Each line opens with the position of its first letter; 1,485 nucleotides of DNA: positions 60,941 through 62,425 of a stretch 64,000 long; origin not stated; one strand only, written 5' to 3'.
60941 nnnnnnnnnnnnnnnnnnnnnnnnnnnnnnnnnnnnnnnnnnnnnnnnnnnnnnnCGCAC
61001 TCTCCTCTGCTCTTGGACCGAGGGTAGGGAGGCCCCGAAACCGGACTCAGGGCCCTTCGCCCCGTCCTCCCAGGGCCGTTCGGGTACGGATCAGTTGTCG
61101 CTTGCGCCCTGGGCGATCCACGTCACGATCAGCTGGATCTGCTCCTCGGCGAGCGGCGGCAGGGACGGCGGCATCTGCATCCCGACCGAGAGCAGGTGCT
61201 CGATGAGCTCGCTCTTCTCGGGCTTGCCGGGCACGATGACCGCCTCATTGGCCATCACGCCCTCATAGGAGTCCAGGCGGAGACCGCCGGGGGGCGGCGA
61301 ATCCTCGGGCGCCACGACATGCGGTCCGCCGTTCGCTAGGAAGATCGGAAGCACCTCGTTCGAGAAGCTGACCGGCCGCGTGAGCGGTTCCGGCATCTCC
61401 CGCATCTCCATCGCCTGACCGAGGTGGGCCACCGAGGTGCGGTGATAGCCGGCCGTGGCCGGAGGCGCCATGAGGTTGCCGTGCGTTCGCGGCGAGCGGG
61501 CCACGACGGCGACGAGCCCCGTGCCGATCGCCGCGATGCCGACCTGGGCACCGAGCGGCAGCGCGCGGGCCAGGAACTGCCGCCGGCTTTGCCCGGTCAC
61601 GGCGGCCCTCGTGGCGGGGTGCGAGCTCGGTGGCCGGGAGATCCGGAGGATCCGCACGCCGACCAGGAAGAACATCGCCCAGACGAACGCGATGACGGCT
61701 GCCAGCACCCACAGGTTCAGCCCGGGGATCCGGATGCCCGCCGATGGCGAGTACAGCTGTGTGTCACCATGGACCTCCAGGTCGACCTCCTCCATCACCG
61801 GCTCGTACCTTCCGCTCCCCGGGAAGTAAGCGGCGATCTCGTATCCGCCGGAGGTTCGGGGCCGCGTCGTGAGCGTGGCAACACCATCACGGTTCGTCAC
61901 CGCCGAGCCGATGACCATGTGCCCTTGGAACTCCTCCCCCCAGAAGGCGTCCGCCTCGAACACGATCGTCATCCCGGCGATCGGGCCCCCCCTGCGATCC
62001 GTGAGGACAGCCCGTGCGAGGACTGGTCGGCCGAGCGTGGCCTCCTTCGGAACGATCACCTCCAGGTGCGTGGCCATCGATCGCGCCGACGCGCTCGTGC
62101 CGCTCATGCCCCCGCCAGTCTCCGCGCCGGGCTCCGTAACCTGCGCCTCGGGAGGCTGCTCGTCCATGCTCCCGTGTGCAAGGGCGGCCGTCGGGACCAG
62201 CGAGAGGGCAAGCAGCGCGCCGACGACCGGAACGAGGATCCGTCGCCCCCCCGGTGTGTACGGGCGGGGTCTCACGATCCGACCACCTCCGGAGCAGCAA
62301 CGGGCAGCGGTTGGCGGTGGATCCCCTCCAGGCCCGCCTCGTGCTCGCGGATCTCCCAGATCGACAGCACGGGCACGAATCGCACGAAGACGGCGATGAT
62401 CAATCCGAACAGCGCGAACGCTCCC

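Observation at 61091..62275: Cysteine-free cytochrome-c-like domain behind an internal twin-arginine signal: candidate Sec/Tat dual-targeted haem protein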

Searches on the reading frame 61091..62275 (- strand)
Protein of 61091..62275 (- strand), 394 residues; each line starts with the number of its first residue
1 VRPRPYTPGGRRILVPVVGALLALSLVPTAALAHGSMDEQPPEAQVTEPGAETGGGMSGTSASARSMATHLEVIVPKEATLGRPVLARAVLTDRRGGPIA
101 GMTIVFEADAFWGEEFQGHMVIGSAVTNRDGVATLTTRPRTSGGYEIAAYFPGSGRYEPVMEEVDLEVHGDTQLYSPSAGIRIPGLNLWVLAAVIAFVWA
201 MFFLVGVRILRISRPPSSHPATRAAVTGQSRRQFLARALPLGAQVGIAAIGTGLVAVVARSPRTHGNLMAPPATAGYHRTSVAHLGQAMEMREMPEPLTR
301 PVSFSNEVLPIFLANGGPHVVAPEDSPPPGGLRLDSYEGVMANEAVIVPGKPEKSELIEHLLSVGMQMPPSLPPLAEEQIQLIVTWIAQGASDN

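Call 5: search_protein_families(library=pfam, proteins=[window:61091-62275:-], max_evalue=1)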
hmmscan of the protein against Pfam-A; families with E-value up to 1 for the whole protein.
window:61091-62275:- (394 aa): 4 families
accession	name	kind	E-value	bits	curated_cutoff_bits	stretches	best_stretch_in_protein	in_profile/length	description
PF07635.16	PSCyt1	-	6.5e-08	33.5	22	1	329-371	11-58/59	Planctomycete cytochrome C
PF16640.11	Big_3_5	-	3.5e-06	27.9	35.5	1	75-165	4-84/88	Bacterial Ig-like domain (group 3)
PF02369.22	Big_1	-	0.00025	21.5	34.9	1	87-151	21-80/93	Bacterial Ig-like domain (group 1)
PF02070.20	NMU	-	0.17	12.2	18.4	0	225-236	10-21/25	Neuromedin U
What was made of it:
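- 61766..62080 (-): Ig-like beta-sandwich domain (aa ~66-170) with no conserved His, Met or Cys. Weak Pfam Big_3_5 and Big_1 hits (call 5).
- On PSCyt1 (Pfam PF07635, Planctomycete cytochrome C): 33.5 bits against a cut-off of 22 (call 5).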

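Call 6: search_protein_families(library=ncbifam, proteins=[window:61091-62275:-], max_evalue=1)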
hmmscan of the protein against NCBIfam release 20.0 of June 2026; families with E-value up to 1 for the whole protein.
window:61091-62275:- (394 aa): 2 families
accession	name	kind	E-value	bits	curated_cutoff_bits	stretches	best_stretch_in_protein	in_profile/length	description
TIGR02811.1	formate_TAT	hypoth_equivalog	0.02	15.2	48.45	1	228-280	8-56/66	formate dehydrogenase region TAT target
TIGR03806.1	chp_HNE_0200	subfamily_domain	0.078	12.1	313.3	1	338-389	259-313/314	SO2930 family diheme c-type cytochrome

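Call 7: find_homologous_proteins(query=window:61091-62275:-, max_evalue=0.001)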
Query window:61091-62275:- (394 aa): 78 proteins with E <= 0.001 among 8000 candidates.
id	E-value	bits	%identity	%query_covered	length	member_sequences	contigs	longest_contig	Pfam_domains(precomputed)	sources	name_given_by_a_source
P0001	4.4e-254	861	100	100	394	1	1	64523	PF07635.17,PF16640.12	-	-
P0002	1.2e-177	609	73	93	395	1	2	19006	PF02369.23,PF07635.17,PF16640.12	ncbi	-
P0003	5.0e-171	587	71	92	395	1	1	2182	PF07635.17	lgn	-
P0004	5.2e-168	577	70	100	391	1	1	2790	PF02369.23,PF07635.17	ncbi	-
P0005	3.5e-165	568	70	97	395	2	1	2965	PF07635.17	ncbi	-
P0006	3.7e-164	565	68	100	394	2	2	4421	PF02369.23,PF07635.17,PF16640.12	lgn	-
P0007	7.2e-157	541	69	93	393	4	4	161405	PF07635.17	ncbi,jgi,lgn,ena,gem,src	-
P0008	1.1e-140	487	63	97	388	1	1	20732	PF02369.23,PF07635.17,PF16640.12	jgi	jgi:hypothetical protein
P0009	5.8e-139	482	61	98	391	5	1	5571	PF07635.17,PF16640.12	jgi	-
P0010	3.9e-138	479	62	94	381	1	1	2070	PF07635.17,PF16640.12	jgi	-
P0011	4.8e-138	479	62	93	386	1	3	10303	PF07635.17,PF16640.12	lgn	-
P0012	4.7e-137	475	62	93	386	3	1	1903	PF07635.17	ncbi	-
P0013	5.5e-134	465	62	94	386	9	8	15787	PF07635.17,PF16640.12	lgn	-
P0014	2.2e-133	463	60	93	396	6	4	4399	PF07635.17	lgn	-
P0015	2.2e-133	463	62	93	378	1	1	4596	PF02369.23,PF07635.17,PF16640.12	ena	-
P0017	2.5e-133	463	61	93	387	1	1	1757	PF07635.17,PF16640.12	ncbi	-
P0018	1.3e-132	461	62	93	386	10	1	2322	PF07635.17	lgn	-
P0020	3.2e-131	456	60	93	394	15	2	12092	PF07635.17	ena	-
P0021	4.8e-131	456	60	94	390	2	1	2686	PF07635.17,PF16640.12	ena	-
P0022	1.9e-130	454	60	94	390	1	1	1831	PF07635.17,PF16640.12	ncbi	-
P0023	1.0e-129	451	61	93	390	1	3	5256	PF07635.17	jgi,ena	-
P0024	3.0e-129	450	60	95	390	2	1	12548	PF07635.17,PF16640.12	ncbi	ncbi:MAG TPA: c-type cytochrome domain-containing protein [Actinomycetota bacterium]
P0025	7.1e-129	449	59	97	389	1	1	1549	PF07635.17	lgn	-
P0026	2.6e-127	443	59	92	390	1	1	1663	PF07635.17,PF16640.12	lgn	-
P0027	5.8e-124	432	61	85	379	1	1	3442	PF02369.23,PF07635.17,PF16640.12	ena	-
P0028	8.8e-123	428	63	82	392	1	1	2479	PF07635.17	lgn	-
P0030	1.3e-122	428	62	82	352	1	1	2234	PF07635.17,PF16640.12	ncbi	-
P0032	1.5e-119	418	57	97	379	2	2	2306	PF07635.17,PF16640.12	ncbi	-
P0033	2.6e-117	410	56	97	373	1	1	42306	PF07635.17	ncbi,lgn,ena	-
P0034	1.2e-115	405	54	93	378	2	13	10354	PF02369.23,PF07635.17,PF16640.12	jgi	jgi:hypothetical protein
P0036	6.1e-115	403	55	96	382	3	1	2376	PF02369.23,PF07635.17,PF16640.12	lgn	-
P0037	2.7e-114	401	53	97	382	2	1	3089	PF02369.23,PF07635.17,PF16640.12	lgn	-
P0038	5.6e-114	399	58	89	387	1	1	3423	PF02369.23,PF07635.17,PF16640.12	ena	-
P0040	1.1e-112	395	55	95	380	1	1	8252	PF07635.17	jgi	-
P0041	2.6e-112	394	55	92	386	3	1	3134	PF02369.23,PF07635.17,PF16640.12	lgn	-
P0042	3.3e-112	394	53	98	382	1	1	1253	PF02369.23,PF07635.17,PF16640.12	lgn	-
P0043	5.5e-112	393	52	97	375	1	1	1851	PF02369.23,PF07635.17,PF16640.12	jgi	-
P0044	6.0e-112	393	53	97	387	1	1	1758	PF07635.17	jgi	jgi:hypothetical protein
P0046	1.2e-111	392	58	83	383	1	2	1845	PF07635.17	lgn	-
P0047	1.9e-110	388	54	98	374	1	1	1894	PF07635.17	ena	-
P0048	9.4e-110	386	57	82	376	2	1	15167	PF07635.17,PF16640.12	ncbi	-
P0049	2.1e-107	378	52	92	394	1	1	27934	PF07635.17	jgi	jgi:hypothetical protein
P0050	2.9e-105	371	53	95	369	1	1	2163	PF02369.23,PF07635.17,PF16640.12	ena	-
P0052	1.5e-100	355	54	81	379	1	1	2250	PF07635.17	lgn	-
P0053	2.0e-98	348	56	76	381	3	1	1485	PF07635.17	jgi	-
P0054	4.1e-98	347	54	81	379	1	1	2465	PF07635.17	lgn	-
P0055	7.6e-98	346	49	97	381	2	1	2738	PF07635.17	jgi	-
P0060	1.5e-94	336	50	93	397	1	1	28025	PF07635.17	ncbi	-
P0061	8.3e-92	326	49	98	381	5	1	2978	PF07635.17,PF16640.12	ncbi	-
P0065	2.0e-83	299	62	57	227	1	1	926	PF07635.17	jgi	jgi:hypothetical protein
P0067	1.3e-80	290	46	83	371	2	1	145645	PF02369.23,PF16640.12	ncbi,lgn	-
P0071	7.5e-71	257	44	82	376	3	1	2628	PF07635.17,PF16640.12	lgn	-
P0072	1.8e-10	59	45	17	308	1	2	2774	PF07635.17,PF13442.12,PF00034.27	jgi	jgi:uncharacterized membrane protein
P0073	1.8e-8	52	40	23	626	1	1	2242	PF07635.17,PF13442.12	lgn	-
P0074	1.0e-5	43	46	16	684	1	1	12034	PF07587.17,PF07635.17,PF13442.12,PF07583.17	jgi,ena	-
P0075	2.0e-5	42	39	23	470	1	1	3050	PF25168.2,PF24805.2,PF23342.2,PF24817.2,PF23389.2,PF20426.5,PF00400.39,PF23414.2,PF23410.5,PF25174.2,PF24814.2,PF23381.2,PF07635.17,PF25173.2,PF23383.2,PF25171.2,PF12894.14,PF25175.2,PF24796.2,PF16755.12,PF25172.2,PF25391.2,PF24807.2,PF25047.1,PF23756.2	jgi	jgi:hypothetical protein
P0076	4.1e-4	38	40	24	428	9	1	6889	PF13606.13,PF07635.17,PF13857.13,PF23745.2,PF12796.14,PF00023.37,PF13637.13,PF24521.3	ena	-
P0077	4.7e-4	38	36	25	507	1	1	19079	PF25168.2,PF24105.2,PF24805.2,PF23342.2,PF24817.2,PF02239.23,PF23393.3,PF23389.2,PF00400.39,PF23414.2,PF25174.2,PF24814.2,PF23381.2,PF07635.17,PF25173.2,PF25171.2,PF12894.14,PF04762.19,PF25175.2,PF24796.2,PF07676.19,PF24780.2,PF23409.2,PF25172.2,PF24782.3,PF25391.2,PF08662.18,PF24807.2,PF25047.1,PF2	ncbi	-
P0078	9.6e-4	37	38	23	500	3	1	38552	PF25168.2,PF24805.2,PF23342.2,PF24817.2,PF23393.3,PF24797.2,PF00400.39,PF23414.2,PF23410.5,PF25174.2,PF24814.2,PF23381.2,PF07635.17,PF25173.2,PF25171.2,PF12894.14,PF25175.2,PF24796.2,PF24780.2,PF16755.12,PF25172.2,PF24782.3,PF25391.2,PF24807.2,PF25047.1,PF26550.2,PF23756.2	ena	-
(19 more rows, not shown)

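Call 10: find_encoding_contigs(protein=P0007, flank=10000, max_places=3)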
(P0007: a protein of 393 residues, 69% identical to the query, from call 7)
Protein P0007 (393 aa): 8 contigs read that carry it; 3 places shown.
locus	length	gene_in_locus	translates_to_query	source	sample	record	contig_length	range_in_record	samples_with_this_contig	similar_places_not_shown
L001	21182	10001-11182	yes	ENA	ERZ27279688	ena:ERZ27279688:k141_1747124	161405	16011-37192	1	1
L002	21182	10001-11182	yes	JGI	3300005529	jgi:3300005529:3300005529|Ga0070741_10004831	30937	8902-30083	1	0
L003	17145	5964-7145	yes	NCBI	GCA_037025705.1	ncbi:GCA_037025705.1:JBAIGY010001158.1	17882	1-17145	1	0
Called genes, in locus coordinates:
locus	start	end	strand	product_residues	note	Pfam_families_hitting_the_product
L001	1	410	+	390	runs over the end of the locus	PF02771:Acyl-CoA_dh_N, PF02770:Acyl-CoA_dh_M, PF00441:Acyl-CoA_dh_1, PF08028:Acyl-CoA_dh_2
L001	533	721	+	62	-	-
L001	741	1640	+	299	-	PF00730:HhH-GPD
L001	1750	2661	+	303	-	PF14257:DUF4349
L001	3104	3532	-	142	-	PF01790:LGT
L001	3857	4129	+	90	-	PF05768:Glrx-like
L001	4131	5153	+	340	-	PF02683:DsbD_TM (weak)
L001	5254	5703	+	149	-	PF00578:AhpC-TSA, PF08534:Redoxin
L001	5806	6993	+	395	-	PF13492:GAF_3 (weak), PF01590:GAF (weak), PF13185:GAF_2, PF07730:HisKA_3, PF02518:HATPase_c, PF13581:HATPase_c_2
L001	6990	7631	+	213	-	PF00072:Response_reg, PF00196:GerE, PF04545:Sigma70_r4 (weak)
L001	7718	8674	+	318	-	PF13187:Fer4_9 (faint), PF13247:Fer4_11, PF12838:Fer4_7 (weak), PF00037:Fer4 (weak), PF12797:Fer4_2, PF12837:Fer4_6 (weak), PF13237:Fer4_10, PF13247:Fer4_11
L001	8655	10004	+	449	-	PF03916:NrfD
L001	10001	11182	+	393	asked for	PF07635:PSCyt1 (weak)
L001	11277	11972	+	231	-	PF00072:Response_reg, PF00486:Trans_reg_C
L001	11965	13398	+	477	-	PF00672:HAMP, PF00512:HisKA, PF02518:HATPase_c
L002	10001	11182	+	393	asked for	PF07635:PSCyt1 (weak)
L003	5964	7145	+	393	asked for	PF07635:PSCyt1 (weak)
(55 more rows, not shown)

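Call 13: find_encoding_contigs(protein=P0067, flank=10000, max_places=2)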
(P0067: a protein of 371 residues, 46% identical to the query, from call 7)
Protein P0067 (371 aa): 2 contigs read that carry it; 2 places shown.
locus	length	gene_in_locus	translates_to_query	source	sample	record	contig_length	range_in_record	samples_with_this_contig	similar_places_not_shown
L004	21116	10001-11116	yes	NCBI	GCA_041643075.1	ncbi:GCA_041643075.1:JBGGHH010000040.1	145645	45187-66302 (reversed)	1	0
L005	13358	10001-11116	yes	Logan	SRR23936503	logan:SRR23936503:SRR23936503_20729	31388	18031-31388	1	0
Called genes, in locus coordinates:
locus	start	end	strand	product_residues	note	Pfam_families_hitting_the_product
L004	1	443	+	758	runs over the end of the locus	PF01751:Toprim, PF01131:Topoisom_bac, PF01396:Zn_ribbon_Top1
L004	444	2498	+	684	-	PF05977:MFS_3, PF07690:MFS_1, PF13521:AAA_28 (weak), PF02223:Thymidylate_kin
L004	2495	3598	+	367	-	PF13177:DNA_pol3_delta2, PF00004:AAA (weak)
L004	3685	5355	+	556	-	PF13088:BNR_2 (faint)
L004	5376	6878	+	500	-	PF07730:HisKA_3, PF02518:HATPase_c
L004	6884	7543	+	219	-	PF00072:Response_reg, PF00196:GerE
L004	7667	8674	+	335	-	PF13187:Fer4_9 (faint), PF13237:Fer4_10 (weak), PF13247:Fer4_11, PF00037:Fer4 (weak), PF12797:Fer4_2 (weak), PF12837:Fer4_6 (weak), PF13237:Fer4_10 (weak), PF13247:Fer4_11 (weak), +1 more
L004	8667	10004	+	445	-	PF03916:NrfD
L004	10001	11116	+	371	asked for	PF16640:Big_3_5, PF02369:Big_1 (faint)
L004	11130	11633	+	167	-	PF13473:Cupredoxin_1 (weak)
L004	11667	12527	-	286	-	PF01061:ABC2_membrane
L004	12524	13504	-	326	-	PF00005:ABC_tran, PF13304:AAA_21 (weak), PF13732:DrrA1-3_C (weak)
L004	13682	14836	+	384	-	PF04188:Mannosyl_trans2, PF09594:GT87, PF13231:PMT_2 (weak)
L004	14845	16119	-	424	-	PF04185:Phosphoesterase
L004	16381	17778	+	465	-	PF04185:Phosphoesterase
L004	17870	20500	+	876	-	PF00690:Cation_ATPase_N, PF00122:E1-E2_ATPase, PF00702:Hydrolase, PF13246:Cation_ATPase (weak), PF00689:Cation_ATPase_C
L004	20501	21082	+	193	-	PF00300:His_Phos_1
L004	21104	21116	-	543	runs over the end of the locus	-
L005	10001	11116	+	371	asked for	PF16640:Big_3_5, PF02369:Big_1 (faint)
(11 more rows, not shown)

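Call 24: find_related_loci(query=A2, collection=genome_contigs, flank=8000)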
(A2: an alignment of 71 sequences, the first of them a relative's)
Query A2 (394 aa) in genome_contigs; peptide patterns used: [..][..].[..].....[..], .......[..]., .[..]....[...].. (x = any residue, [..] = any of these).
351 stretches matched a pattern; 44 encode a relative of the query (tblastn E <= 1e-3); 44 distinct loci.
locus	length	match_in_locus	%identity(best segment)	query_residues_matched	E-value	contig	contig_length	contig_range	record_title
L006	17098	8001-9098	69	28-394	2e-161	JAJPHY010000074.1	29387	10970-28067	MAG: Actinomycetota bacterium isolate Centralia_MAG_23 k107_35797656, whole genome shotgun sequence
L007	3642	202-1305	61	28-394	4e-137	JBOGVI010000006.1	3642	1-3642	MAG: Actinomycetota bacterium isolate M3-S_metabat2.bin.172 k127_461532, whole genome shotgun sequence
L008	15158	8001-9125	60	28-394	3e-132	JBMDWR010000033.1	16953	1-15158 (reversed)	MAG: Actinomycetota bacterium isolate ContSoil0_1 ContSoil0_contig33, whole genome shotgun sequence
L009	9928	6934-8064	59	28-394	3e-130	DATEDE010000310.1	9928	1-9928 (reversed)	MAG TPA_asm: Actinomycetota bacterium isolate SMAG_U8290 k141_492357, whole genome shotgun sequence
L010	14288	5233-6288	56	30-394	6e-123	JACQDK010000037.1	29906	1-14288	MAG: Actinomycetota bacterium isolate NC_groundwater_992_Pr1_S-0.65um_70_10 Montesol18_Sp65_coassembly_scaffold_281330,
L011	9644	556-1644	56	14-394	1e-117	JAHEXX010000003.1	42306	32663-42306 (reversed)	MAG: bacterium isolate nzgw114 NODE_155_length_42307_cov_3.620585, whole genome shotgun sequence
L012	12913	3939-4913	57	71-394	1e-113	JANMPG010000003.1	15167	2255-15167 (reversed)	MAG: Actinomycetes bacterium isolate OTE_51_metabat_502 OTE_51_k141_2673462, whole genome shotgun sequence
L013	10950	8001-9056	53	31-394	6e-111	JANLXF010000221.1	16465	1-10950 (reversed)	MAG: Actinomycetes bacterium isolate OTE_20_metabat_100 OTE_20_k141_1849224, whole genome shotgun sequence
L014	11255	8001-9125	52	10-394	1e-108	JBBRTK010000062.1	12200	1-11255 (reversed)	MAG: Actinomycetota bacterium isolate La2_metabat2.206 La2_metabat2.206_K_2218375L12200_cov_35.6606, whole genome shotgu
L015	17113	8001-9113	50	28-394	2e-91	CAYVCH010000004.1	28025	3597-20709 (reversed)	MAG TPA_asm: uncultured Actinomycetes bacterium isolate binchicken_co30_51 genome assembly, contig: NODE_1380_length_280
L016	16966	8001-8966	47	73-394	3e-87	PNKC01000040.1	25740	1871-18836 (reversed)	MAG: Anaerolinea sp. isolate PR.017 PR_1000636_25740, whole genome shotgun sequence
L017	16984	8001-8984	43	69-391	1e-79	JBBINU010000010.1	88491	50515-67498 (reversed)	MAG: Actinomycetota bacterium isolate BQF270218_bin_263 NODE_222_length_88491_cov_14.179734, whole genome shotgun sequen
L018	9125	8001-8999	44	66-394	3e-79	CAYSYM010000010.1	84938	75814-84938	MAG TPA_asm: uncultured Chloroflexota bacterium isolate SRP093762_co1_128 genome assembly, contig: NODE_168_length_84938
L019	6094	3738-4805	43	71-394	2e-71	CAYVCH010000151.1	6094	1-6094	MAG TPA_asm: uncultured Actinomycetes bacterium isolate binchicken_co30_51 genome assembly, contig: NODE_7083_length_609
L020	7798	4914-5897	43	71-394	2e-71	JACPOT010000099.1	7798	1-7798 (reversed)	MAG: Chloroflexi bacterium isolate NC_groundwater_608_Pr5_B-0.1um_70_41 alan_book_18_scaffold_496520, whole genome shotg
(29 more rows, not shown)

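Call 25: predict_structure(alignment_id=A2)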
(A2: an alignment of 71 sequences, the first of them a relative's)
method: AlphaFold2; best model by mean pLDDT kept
length: 394 residues; sequences in the alignment: 71
mean_pLDDT: 76.7   pTM: 0.45
mean pLDDT of the five models: 76.7, 76.2, 74.7, 73.3, 71.2
residues with pLDDT >= 90: 151; 70-90: 109; 50-70: 68; < 50: 66
segments of 3 or more residues with pLDDT < 50: 1-4, 7-10, 28-45, 50-61, 264-268, 271-287
pLDDT, mean of each block of 10 residues (from residue 1): 46 67 62 37 46 46 79 98 97 98 95 78 96 96 95 96 97 66 62 82 85 72 58 67 74 74 50 45 48 92 96 87 79 91 91 91 67 81 97 92
secondary structure, 60 per line:
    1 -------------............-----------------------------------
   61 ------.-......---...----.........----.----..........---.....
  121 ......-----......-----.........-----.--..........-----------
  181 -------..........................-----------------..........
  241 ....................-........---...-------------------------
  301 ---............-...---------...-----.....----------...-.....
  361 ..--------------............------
elements in order: H14-25 E69-74 E78-80 E85-93 E103-112 E116-126 E132-137 E143-151 E160-169 H188-213 H231-260 H262-269 H304-315 H337-341 H356-362 H377-388
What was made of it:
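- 62081..62176 (-): Disordered acidic, Met- and His-containing linker starting with His34 (aa 34-65). AF2 pLDDT <50 (call 25).
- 61766..62080 (-): AF2 pLDDT 95-98 (call 25).
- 61646..61720 (-): TM1 (aa ~186-210), a hydrophobic stop-transfer helix. AF2 predicts a helix at 188-213 (call 25).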
